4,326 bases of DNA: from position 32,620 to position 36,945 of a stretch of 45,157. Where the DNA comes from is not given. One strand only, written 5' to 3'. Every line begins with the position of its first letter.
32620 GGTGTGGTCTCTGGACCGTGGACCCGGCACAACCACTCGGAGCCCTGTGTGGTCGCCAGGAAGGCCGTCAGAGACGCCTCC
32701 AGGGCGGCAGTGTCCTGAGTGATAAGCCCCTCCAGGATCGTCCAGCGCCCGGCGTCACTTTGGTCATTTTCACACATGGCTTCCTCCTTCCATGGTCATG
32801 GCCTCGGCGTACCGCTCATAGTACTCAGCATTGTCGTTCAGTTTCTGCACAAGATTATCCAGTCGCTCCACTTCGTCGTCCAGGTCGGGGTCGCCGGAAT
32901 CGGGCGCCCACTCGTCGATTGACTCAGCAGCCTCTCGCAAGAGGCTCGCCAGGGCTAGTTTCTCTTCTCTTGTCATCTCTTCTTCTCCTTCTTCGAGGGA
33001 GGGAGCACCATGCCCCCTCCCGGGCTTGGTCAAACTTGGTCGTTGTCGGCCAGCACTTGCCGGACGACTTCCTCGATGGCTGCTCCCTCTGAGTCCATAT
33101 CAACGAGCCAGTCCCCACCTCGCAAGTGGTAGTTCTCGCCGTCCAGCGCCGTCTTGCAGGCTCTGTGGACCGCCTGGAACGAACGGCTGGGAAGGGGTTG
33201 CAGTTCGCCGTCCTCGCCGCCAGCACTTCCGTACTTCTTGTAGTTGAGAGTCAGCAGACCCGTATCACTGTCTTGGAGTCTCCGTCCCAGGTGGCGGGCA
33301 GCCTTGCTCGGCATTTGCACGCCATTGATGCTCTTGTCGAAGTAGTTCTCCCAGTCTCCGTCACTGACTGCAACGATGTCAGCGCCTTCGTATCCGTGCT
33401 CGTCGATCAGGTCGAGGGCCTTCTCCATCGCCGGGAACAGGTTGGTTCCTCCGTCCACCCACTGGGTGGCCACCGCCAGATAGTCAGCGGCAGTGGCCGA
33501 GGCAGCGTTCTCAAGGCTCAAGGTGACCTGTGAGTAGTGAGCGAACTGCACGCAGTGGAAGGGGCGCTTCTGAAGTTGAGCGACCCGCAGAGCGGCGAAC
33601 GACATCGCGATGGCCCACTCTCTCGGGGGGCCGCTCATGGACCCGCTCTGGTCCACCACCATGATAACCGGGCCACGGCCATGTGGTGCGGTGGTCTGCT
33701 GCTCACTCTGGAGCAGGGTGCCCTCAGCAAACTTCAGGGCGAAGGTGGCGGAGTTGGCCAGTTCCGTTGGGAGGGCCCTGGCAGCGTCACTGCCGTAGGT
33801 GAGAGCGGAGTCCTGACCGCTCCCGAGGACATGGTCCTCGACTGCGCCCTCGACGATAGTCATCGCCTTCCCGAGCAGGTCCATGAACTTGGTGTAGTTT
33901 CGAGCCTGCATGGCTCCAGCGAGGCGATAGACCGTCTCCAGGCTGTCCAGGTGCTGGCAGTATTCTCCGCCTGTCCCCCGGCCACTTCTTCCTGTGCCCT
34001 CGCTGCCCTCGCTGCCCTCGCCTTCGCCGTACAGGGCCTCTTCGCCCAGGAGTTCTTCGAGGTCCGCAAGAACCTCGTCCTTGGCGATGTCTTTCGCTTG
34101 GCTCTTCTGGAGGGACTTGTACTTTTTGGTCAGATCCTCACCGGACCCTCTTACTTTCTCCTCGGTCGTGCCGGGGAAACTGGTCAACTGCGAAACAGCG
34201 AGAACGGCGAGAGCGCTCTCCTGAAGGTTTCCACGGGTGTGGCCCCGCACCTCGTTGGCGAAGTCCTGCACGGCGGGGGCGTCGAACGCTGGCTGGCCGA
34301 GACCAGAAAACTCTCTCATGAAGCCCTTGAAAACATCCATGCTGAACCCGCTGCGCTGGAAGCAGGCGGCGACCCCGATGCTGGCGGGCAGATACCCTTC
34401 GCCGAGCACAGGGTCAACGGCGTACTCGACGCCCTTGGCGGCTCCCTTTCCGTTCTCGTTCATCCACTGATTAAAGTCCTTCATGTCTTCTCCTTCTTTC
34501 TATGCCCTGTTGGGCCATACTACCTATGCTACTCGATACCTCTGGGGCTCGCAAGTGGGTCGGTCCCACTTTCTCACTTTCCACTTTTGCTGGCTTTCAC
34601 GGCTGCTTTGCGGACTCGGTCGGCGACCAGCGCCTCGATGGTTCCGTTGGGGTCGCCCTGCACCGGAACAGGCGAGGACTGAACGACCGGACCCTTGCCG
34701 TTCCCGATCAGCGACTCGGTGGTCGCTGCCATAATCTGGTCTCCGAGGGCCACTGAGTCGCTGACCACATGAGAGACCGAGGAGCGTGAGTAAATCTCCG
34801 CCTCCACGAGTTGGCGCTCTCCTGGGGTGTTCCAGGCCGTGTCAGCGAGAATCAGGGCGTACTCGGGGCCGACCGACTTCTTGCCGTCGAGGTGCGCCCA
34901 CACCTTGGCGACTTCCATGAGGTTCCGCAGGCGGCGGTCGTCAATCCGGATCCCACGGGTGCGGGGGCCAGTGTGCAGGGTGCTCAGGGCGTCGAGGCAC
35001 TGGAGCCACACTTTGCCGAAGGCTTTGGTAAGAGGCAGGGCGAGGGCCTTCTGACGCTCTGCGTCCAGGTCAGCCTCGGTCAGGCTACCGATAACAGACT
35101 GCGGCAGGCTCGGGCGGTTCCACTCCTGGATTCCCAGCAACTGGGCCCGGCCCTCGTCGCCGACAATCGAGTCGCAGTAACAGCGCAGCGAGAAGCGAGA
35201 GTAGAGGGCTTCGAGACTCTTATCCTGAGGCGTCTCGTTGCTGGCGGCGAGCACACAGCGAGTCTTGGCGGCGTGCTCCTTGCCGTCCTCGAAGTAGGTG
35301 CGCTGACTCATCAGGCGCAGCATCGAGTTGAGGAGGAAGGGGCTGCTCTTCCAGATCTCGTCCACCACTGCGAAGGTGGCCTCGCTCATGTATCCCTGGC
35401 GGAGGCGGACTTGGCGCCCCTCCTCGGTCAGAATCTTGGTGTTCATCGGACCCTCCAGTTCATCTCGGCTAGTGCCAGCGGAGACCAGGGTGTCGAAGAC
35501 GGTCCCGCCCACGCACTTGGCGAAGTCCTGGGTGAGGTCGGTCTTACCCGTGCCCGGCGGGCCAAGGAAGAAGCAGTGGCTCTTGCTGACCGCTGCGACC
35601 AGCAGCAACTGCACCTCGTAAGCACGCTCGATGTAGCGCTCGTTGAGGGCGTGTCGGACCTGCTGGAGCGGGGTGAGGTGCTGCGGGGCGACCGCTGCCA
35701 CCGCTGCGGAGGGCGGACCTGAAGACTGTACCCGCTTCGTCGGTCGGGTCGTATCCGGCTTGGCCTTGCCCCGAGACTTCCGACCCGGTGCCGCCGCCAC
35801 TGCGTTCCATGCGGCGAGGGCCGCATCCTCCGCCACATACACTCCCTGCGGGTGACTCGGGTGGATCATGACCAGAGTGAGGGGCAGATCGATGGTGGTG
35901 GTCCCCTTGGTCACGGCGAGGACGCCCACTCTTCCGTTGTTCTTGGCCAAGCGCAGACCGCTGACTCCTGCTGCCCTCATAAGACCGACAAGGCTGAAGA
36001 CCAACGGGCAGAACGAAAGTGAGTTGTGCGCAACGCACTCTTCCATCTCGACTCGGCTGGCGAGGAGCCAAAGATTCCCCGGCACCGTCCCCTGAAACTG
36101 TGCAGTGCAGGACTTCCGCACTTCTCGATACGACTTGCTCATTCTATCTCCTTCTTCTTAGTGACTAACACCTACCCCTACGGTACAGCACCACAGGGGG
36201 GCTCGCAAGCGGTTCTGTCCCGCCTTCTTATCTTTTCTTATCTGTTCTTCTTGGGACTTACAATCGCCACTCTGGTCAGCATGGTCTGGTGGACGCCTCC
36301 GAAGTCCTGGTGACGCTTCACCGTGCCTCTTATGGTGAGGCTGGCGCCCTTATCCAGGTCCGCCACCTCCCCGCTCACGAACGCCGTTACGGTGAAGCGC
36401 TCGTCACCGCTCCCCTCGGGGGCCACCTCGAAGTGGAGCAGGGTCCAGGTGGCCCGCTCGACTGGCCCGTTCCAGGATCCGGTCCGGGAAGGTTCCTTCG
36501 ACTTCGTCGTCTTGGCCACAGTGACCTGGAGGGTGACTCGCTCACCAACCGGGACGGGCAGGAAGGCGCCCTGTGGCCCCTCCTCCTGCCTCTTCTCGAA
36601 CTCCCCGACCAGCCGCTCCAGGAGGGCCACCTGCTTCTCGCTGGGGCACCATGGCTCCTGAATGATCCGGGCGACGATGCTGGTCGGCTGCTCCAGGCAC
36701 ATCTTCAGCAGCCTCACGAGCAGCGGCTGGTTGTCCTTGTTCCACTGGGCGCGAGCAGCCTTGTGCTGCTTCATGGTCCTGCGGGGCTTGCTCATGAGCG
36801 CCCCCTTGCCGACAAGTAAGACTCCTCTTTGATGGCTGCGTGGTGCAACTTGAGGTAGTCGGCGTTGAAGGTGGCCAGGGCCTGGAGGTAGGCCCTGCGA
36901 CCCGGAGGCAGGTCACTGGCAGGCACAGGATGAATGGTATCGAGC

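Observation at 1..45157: Heptamer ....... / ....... is over-represented more than 10-fold, independent of reading frame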

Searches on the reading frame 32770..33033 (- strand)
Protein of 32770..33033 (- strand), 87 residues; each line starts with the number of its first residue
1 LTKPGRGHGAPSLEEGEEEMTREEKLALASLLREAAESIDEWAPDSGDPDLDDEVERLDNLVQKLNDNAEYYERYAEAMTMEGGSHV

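Call 56: search_protein_families(library=pfam, proteins=[window:32770-33033:-], max_evalue=0.1)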
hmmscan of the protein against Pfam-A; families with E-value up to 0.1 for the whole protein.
window:32770-33033:- (87 aa): 2 families
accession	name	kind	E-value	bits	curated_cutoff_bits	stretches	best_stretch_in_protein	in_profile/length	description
PF15454.11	LAMTOR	-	0.021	15.9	25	0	37-68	22-53/75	Late endosomal/lysosomal adaptor and MAPK and MTOR activator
PF05130.17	FlgN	-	0.061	14.2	30.5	1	27-75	67-114/147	FlgN protein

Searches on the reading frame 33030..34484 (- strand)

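Call 9: search_protein_families(library=pfam, proteins=[window:33030-34484:-], max_evalue=0.01)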
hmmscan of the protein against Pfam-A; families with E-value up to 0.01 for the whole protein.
window:33030-34484:- (484 aa): 2 families
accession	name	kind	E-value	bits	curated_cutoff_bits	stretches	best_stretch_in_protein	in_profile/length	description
PF13519.12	VWA_2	-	4.5e-09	37.3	27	1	273-376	1-106/107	von Willebrand factor type A domain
PF05762.20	VWA_CoxE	-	2.5e-07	30.8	26.4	1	271-399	57-182/222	VWA domain containing CoxE-like protein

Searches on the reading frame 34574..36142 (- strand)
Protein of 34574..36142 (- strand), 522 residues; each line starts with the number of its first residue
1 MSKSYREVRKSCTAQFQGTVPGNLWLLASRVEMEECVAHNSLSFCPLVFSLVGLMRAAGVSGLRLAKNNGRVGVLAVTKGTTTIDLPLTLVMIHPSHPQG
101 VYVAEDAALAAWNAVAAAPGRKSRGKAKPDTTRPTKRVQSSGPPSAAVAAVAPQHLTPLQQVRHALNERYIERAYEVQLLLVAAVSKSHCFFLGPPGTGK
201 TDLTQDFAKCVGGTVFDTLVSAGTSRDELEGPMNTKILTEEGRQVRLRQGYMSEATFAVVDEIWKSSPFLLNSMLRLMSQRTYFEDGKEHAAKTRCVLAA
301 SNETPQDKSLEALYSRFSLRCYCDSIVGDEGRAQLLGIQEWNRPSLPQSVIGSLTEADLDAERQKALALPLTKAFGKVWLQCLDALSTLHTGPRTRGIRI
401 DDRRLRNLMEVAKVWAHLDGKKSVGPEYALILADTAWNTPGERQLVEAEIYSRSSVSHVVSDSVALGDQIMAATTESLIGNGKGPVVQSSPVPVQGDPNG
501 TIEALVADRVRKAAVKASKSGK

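Call 9: search_protein_families(library=pfam, proteins=[window:34574-36142:-], max_evalue=0.01)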
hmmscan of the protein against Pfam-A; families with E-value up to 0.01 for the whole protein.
window:34574-36142:- (522 aa): 6 families
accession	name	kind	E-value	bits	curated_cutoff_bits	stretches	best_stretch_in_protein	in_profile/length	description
PF20030.5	bpMoxR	-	7.7e-35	120.3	27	1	159-333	3-176/205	MoxR domain in the MoxR-vWA-beta-propeller ternary systems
PF07728.20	AAA_5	-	3.8e-18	66.3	22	1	190-317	2-139/139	AAA domain (dynein-related subfamily)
PF17868.7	AAA_lid_8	-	7.3e-07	29.3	22.8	1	395-447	17-69/72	AAA lid domain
PF07726.17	AAA_3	-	0.00055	20.3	27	1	189-304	1-113/131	ATPase family associated with various cellular activities (AAA)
PF00004.35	AAA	-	0.0036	18.2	21.2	0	191-322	2-128/131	ATPase family associated with various cellular activities (AAA)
PF00910.28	RNA_helicase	-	0.0087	17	21.5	0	191-301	2-103/105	RNA helicase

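Call 51: find_related_loci(query=window:34574-36142:-, collection=viral_contigs, flank=10000)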
Query window:34574-36142:- (522 aa) in viral_contigs; peptide patterns used: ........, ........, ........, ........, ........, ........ (x = any residue, [..] = any of these).
2 stretches matched a pattern, but none encodes a relative of the query by tblastn (E <= 1e-3).

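Call 53: find_homologous_proteins(query=window:34574-36142:-)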
Query window:34574-36142:- (522 aa): 21 proteins with E <= 0.001 among 8000 candidates.
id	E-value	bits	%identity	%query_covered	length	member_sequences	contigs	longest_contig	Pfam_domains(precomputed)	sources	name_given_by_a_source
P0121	0.0e+0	1166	100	100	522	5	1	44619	PF20030.6,PF17868.8,PF07728.21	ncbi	-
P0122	0.0e+0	1080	93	100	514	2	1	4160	PF20030.6,PF17868.8,PF07728.21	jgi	-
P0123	4.7e-226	770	94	71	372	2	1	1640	PF20030.6,PF17868.8,PF07728.21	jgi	jgi:MoxR-like ATPase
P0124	1.6e-148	514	51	100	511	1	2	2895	PF20030.6,PF07728.21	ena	-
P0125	4.5e-82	295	43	70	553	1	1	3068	PF20030.6,PF17868.8,PF07728.21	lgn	-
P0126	8.9e-27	113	30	61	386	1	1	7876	PF20030.6,PF17868.8,PF00004.36,PF07728.21,PF01078.28,PF13191.13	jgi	jgi:MoxR-like ATPase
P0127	4.4e-24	104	29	57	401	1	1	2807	PF20030.6,PF17868.8,PF07728.21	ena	-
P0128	2.6e-23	101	26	55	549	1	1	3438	PF20030.6,PF17868.8,PF07728.21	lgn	-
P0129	3.8e-22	97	28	56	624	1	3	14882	PF20030.6,PF17868.8,PF00158.33,PF07728.21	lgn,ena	-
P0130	3.1e-21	94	28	53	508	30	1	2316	PF20030.6,PF17868.8,PF07728.21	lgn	-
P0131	9.3e-21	93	30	53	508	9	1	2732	PF20030.6,PF17868.8,PF07728.21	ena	-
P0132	1.7e-20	92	30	54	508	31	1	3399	PF20030.6,PF17868.8,PF07728.21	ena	-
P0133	2.2e-20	91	28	54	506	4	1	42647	PF20030.6,PF17868.8,PF07728.21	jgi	-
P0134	6.3e-20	90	30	49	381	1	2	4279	PF20030.6,PF07726.18,PF00004.36,PF07728.21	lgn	-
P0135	7.9e-20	90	30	49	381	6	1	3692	PF20030.6,PF07726.18,PF00004.36,PF07728.21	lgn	-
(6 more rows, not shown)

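Call 54: find_encoding_contigs(protein=P0121, flank=10000, max_places=3)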
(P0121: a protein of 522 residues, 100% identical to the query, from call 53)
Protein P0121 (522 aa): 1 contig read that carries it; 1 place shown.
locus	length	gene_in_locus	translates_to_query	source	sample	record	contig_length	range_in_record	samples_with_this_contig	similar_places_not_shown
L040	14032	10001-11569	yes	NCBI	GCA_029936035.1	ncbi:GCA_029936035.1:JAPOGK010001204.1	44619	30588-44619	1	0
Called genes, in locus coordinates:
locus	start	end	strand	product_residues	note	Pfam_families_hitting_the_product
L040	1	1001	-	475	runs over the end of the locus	PF19821:Phage_capsid_2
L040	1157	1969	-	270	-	-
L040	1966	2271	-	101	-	-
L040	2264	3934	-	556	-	PF12236:Head-tail_con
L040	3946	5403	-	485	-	PF03237:Terminase_6N, PF17289:Terminase_6C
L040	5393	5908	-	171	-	-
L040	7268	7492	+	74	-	-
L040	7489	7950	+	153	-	-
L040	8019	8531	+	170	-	-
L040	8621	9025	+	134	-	-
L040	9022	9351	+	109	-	-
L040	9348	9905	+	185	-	-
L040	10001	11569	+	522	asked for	PF20030:bpMoxR, PF07728:AAA_5, PF17868:AAA_lid_8 (weak)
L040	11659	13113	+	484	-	PF05762:VWA_CoxE (weak), PF13519:VWA_2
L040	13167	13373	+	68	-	-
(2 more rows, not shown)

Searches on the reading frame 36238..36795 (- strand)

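Call 9: search_protein_families(library=pfam, proteins=[window:36238-36795:-], max_evalue=0.01)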
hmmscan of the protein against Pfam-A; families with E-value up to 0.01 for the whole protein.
window:36238-36795:- (185 aa): 1 family
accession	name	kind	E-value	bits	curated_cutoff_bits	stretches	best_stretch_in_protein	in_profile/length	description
PF23139.1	OB_YrrC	-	0.0087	16.4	27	0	137-166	34-63/76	ATP-dependent DNA helicase YrrC, OB-fold domain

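Call 33: search_protein_families(library=phrogs, proteins=[window:36238-36795:-], max_evalue=0.01)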
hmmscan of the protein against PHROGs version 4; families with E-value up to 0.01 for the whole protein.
window:36238-36795:- (185 aa): 5 families
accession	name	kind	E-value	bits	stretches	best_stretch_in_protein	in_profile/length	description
phrog_2319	-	unknown function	1.9e-09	38.3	1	135-178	354-396/399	-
phrog_4095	-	unknown function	0.00015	22.4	1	143-178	190-225/234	-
phrog_3628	-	unknown function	0.00017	21.9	1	148-179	225-256/257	-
phrog_27218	-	unknown function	0.00023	22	1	147-178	158-189/192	-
phrog_30451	-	unknown function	0.00024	21.7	1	74-180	186-281/287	-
